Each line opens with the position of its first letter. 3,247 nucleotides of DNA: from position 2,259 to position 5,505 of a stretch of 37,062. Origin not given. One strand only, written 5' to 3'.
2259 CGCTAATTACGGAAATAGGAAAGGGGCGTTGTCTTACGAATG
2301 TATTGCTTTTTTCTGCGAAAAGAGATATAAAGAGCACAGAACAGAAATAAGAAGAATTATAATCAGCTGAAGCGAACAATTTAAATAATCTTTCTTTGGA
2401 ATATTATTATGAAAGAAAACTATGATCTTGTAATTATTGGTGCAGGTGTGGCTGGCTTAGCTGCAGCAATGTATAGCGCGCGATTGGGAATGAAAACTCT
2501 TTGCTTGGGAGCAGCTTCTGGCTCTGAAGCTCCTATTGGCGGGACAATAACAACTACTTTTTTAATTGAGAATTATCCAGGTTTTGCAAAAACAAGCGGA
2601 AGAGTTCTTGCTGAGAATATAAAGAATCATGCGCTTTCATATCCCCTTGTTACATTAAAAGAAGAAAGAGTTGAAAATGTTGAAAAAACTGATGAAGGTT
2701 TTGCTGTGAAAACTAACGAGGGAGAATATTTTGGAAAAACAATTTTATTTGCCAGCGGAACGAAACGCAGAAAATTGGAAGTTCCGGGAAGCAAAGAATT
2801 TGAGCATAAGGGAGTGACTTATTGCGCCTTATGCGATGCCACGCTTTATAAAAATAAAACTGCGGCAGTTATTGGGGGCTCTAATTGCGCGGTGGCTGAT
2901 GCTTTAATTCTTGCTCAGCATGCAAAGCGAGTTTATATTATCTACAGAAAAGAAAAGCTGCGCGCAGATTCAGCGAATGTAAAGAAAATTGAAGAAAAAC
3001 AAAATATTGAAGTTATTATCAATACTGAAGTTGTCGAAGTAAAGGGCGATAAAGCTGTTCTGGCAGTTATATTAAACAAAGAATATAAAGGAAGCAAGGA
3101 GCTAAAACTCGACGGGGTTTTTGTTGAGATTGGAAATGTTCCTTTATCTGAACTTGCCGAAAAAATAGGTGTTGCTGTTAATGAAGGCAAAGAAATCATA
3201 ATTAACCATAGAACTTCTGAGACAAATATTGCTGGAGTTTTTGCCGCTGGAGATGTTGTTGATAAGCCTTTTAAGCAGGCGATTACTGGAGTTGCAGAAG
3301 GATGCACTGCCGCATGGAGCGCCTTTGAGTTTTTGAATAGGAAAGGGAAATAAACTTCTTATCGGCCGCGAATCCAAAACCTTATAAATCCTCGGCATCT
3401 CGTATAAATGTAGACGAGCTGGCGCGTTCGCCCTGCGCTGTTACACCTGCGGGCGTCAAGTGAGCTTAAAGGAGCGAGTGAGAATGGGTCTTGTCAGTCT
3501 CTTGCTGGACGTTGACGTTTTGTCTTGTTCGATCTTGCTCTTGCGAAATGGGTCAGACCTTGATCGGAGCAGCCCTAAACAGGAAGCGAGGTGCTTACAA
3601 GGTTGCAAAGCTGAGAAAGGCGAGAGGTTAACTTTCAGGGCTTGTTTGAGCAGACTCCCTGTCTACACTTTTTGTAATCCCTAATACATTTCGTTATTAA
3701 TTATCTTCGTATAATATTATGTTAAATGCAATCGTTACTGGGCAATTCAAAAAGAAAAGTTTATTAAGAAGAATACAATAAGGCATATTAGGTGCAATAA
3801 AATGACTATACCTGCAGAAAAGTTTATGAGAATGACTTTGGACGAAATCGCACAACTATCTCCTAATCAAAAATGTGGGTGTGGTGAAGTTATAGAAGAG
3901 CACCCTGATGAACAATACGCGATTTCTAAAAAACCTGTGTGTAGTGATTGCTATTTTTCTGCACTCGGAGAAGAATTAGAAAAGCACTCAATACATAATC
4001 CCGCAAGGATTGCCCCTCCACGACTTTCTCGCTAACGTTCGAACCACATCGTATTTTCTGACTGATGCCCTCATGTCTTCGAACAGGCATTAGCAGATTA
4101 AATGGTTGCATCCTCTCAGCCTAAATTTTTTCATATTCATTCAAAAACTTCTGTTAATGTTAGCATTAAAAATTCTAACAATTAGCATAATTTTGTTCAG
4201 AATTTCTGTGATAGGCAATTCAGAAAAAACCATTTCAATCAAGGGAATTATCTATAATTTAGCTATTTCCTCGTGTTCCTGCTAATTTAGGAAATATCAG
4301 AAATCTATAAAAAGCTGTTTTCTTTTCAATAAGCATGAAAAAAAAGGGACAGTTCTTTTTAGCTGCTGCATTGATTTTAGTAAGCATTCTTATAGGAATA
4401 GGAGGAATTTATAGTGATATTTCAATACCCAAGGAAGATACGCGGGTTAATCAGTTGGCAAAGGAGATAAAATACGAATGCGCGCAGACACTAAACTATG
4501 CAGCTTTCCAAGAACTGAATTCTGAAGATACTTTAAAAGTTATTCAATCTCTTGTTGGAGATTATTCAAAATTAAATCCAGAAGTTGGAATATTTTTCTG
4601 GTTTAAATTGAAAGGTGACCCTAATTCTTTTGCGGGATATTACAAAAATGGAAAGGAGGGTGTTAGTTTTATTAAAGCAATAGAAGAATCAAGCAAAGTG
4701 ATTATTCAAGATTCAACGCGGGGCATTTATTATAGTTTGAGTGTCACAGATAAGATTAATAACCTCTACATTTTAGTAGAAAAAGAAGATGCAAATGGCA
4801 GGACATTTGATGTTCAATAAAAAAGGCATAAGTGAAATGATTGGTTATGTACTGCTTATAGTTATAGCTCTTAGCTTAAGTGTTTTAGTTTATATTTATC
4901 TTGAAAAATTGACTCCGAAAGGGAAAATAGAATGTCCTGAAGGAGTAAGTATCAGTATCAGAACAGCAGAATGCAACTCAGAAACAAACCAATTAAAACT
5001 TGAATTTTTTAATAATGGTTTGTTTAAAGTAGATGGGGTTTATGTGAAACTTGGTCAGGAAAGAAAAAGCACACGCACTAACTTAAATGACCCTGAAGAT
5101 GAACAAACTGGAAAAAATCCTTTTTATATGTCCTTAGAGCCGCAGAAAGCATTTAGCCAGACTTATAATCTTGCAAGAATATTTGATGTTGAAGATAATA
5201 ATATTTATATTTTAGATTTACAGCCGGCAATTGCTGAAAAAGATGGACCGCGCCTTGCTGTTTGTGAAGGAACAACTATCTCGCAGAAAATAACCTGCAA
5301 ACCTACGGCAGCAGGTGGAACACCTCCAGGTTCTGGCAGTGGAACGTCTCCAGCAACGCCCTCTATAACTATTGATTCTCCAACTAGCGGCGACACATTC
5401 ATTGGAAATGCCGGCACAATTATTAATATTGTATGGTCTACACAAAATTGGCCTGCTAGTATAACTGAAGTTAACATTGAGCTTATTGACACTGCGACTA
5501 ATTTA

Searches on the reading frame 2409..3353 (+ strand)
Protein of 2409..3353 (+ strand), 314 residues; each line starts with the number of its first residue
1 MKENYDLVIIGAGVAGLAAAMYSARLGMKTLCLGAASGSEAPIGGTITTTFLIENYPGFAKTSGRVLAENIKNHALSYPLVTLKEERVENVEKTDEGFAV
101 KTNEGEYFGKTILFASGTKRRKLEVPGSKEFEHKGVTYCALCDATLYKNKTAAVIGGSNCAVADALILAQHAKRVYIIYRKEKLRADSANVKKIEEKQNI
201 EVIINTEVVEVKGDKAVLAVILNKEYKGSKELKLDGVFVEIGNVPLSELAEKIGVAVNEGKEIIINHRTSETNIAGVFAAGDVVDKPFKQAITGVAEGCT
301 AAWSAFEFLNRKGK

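Call 8: search_protein_families(library=pfam, proteins=[window:2409-3353:+], max_evalue=0.1)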
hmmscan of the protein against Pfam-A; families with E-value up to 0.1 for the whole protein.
window:2409-3353:+ (314 aa): 15 families
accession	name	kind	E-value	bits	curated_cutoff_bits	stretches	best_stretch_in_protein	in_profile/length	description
PF07992.20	Pyr_redox_2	-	6.9e-44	150.8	26.1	1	5-298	1-291/291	Pyridine nucleotide-disulphide oxidoreductase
PF13738.12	Pyr_redox_3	-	1.1e-23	84.4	30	1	61-281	77-305/305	Pyridine nucleotide-disulphide oxidoreductase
PF00070.33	Pyr_redox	-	1.5e-11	45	22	1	152-223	2-80/82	Pyridine nucleotide-disulphide oxidoreductase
PF01134.28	GIDA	-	5.8e-05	22.8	22.1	1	6-33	1-28/391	Glucose inhibited division protein A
PF12831.13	FAD_oxidored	-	0.00038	20.3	27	1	6-48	1-39/416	FAD dependent oxidoreductase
PF00890.30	FAD_binding_2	-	0.00052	19.7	20.4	1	6-34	1-29/414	FAD binding domain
PF01266.30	DAO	-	0.0018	18.3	27.9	1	6-36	1-31/353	FAD dependent oxidoreductase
PF01262.27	AlaDh_PNT_C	-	0.004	17.1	23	1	7-31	31-55/214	Alanine dehydrogenase/PNT, C-terminal domain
PF03486.20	HI0933_like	-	0.0046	16.9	50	0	6-33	2-29/244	HI0933-like protein Rossmann domain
PF13450.12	NAD_binding_8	-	0.0062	17.2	21.9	1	9-37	1-29/68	NAD(P)-binding Rossmann-like domain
PF01946.23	Thi4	-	0.0075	16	26.2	1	5-46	18-62/235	Thi4 family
PF05834.18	Lycopene_cycl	-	0.026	14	23.4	1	6-36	1-33/380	Lycopene cyclase protein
PF03768.21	Attacin_N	-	0.05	14.1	23.9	0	270-302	24-50/64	Attacin, N-terminal region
PF01494.25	FAD_binding_3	-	0.065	12.9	22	0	6-34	3-31/349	FAD binding domain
PF22819.2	TcaA_5th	-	0.08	13.7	23.6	0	189-227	44-82/115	TcaA protein NTF2-like domain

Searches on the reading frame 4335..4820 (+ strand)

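Call 8: search_protein_families(library=pfam, proteins=[window:4335-4820:+], max_evalue=0.1)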
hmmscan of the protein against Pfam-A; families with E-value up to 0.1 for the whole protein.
window:4335-4820:+ (161 aa): 1 family
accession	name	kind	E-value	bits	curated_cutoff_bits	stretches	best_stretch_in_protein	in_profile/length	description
PF22730.1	NCC-H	-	0.031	14.5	27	1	48-60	14-26/29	NACHT C-terminal Cysteine and Histidine-containing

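Call 9: search_protein_families(library=ncbifam, proteins=[window:4335-4820:+], max_evalue=0.1)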
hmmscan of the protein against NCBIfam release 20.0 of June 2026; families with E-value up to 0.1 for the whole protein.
window:4335-4820:+ (161 aa): 1 family
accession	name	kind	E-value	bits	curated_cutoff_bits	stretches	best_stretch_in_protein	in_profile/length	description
NF011385.0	PRK14810.1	equivalog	0.0072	15.8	423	1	9-87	157-233/272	DNA-formamidopyrimidine glycosylase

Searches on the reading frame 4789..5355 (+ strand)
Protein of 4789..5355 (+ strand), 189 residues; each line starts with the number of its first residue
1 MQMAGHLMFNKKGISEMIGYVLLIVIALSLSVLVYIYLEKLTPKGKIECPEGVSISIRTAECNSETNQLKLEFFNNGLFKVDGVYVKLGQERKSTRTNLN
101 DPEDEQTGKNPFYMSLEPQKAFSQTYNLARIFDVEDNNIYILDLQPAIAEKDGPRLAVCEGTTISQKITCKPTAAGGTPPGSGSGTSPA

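Call 41: search_protein_families(library=pfam, proteins=[window:4789-5355:+], max_evalue=10)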
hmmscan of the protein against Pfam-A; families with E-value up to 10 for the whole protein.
window:4789-5355:+ (189 aa): 0 families

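Call 64: predict_structure(alignment_id=A5)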
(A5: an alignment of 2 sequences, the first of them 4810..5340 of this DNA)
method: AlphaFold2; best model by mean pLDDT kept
length: 177 residues; sequences in the alignment: 2
mean_pLDDT: 69.6   pTM: 0.54
mean pLDDT of the five models: 69.6, 66.2, 63.9, 60.8, 36.9
residues with pLDDT >= 90: 10; 70-90: 98; 50-70: 36; < 50: 33
segments of 3 or more residues with pLDDT < 50: 35-37, 87-106, 169-177
pLDDT, mean of each block of 10 residues (from residue 1): 66 91 86 56 75 86 83 76 54 41 51 76 71 80 67 78 68 39
secondary structure, 60 per line:
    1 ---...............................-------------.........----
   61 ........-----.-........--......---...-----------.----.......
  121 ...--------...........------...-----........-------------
elements in order: H4-34 E48-56 E61-68 E76-83 E86-91 E114-120 E132-142 E149-151 E157-164

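Call 67: fold_search(model_id=the predicted structure, library=pdb)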
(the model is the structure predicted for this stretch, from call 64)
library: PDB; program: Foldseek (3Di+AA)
matches with E <= 10: 1661; with E <= 0.001: 0
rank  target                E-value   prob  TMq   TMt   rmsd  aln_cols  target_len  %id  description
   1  6cxh_A                2.7e-03  0.97  0.30  0.17  23.0       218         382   15  Crystal structure of particulate methane monooxygenase from Methylomicrobium alcaliphilum 20Z (released 2018-05-16)
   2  8fk7_A                3.8e-03  1.00  0.38  0.47   8.9       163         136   15  Structure of the Pyrobaculum calidifontis flagellar-like archaeal type IV pilus (released 2023-06-28)
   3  9leg_B                5.9e-03  0.92  0.29  0.16  21.3       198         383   16  AMO complex (released 2026-02-04)
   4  8rjc_5                6.2e-03  0.99  0.35  0.35   6.4       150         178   13  Structure of the rabbit 80S ribosome stalled on a 2-TMD rhodopsin intermediate in complex with Sec61-TRAP, open confor (released 2024-01-24)
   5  1yew_A                6.2e-03  0.92  0.29  0.16  20.1       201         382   13  Crystal structure of particulate methane monooxygenase (released 2005-02-08)
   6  9jsh_A                6.6e-03  0.98  0.33  0.16   7.0       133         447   10  Clostridium perfringens iota toxin pore Ib in prepore III state (released 2025-05-14)
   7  2ibb                  7.0e-03  1.00  0.36  0.31   6.3       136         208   14  Crystal Structure of the First and Second FNIII Domains of Ihog (released 2006-10-24)
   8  8v2b_C                8.2e-03  1.00  0.41  0.12   6.5       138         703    9  Cryo-EM structure of mouse type II OSM receptor complex: model for full extracellular assembly (released 2024-11-20)
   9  2kl6_MODEL_1_A        8.7e-03  0.99  0.32  0.47   6.5       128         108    9  Solution NMR structure of the CARDB domain of PF1109 from Pyrococcus furiosus. Northeast Structural Genomics C (released 2009-08-25)
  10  6z2p_A                8.7e-03  0.99  0.37  0.21   7.0       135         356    9  Crystal structure of catalytic inactive OgpA from Akkermansia muciniphila in complex with an O-glycopeptide (glycodros (released 2020-09-30)
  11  3idu_A                9.7e-03  0.99  0.34  0.47   8.4       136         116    9  Crystal Structure of the CARDB domain of the PF1109 protein in complex with di-metal ions from Pyrococcus furiosus, No (released 2009-08-04)
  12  6oro_D                9.7e-03  0.99  0.35  0.46   6.5       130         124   12  Modified BG505 SOSIP-based immunogen RC1 in complex with the elicited V3-glycan patch antibody Ab874NHP (released 2019-06-12)
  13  7p2p_B                9.7e-03  0.93  0.33  0.33   8.6       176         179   12  Human Signal Peptidase Complex Paralog A (SPC-A) (released 2021-10-06)
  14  3f6i_B                1.2e-02  1.00  0.41  0.39   6.1       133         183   13  Structure of the SeMet labeled F4 fibrial chaperone FaeE (released 2009-05-19)
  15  3f65_E                1.2e-02  1.00  0.40  0.37   5.9       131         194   15  The F4 fimbrial chaperone FaeE does not self-cap its interactive surfaces (released 2009-05-19)
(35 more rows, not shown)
